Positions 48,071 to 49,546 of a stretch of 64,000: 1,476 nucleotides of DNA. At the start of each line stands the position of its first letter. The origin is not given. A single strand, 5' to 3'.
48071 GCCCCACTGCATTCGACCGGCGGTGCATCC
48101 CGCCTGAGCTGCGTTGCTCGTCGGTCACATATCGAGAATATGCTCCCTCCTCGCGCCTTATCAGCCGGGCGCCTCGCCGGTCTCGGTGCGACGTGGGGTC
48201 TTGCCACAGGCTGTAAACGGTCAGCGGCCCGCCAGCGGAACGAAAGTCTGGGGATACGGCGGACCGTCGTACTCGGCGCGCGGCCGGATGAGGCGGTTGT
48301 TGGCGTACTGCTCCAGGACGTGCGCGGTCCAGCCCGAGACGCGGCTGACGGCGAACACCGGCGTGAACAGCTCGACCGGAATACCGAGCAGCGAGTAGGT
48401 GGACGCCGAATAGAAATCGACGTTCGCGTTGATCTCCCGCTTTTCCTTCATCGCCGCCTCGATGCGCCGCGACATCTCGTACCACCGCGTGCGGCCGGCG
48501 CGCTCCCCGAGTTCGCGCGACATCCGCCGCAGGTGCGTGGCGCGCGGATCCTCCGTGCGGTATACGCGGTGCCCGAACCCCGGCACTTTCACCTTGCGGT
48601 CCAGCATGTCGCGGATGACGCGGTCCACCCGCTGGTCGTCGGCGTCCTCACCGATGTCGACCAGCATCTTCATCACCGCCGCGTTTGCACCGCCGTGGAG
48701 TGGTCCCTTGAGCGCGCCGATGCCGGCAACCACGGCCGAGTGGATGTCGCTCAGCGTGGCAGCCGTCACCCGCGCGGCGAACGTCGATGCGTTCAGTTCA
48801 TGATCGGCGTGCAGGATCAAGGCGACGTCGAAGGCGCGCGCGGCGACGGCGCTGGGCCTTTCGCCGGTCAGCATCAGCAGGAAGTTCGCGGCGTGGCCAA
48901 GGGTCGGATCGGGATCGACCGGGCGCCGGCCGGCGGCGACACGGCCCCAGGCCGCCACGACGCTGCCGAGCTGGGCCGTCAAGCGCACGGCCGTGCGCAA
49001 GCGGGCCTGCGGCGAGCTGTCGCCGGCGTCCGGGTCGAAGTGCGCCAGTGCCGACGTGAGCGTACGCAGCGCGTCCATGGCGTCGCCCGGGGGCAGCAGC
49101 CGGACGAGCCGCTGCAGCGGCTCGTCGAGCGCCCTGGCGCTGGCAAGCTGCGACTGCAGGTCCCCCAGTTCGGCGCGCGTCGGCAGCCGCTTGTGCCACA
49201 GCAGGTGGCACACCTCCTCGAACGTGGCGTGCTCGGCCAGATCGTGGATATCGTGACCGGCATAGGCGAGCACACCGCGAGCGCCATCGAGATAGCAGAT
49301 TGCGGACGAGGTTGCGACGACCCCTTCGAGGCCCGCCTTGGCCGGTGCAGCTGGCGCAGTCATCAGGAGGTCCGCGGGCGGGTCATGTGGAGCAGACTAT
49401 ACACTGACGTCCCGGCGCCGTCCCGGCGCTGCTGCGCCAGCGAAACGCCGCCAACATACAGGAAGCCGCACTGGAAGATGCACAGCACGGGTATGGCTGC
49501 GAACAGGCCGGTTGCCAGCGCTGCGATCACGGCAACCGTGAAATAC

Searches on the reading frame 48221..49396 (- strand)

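Call 15: search_protein_families(library=pfam, proteins=[window:48221-49396:-])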
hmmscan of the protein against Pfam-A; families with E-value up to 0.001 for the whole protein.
window:48221-49396:- (391 aa): 1 family
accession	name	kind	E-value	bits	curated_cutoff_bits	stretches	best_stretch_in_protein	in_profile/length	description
PF00285.26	Citrate_synt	-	7e-131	436.9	27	1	22-373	1-357/357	Citrate synthase, C-terminal domain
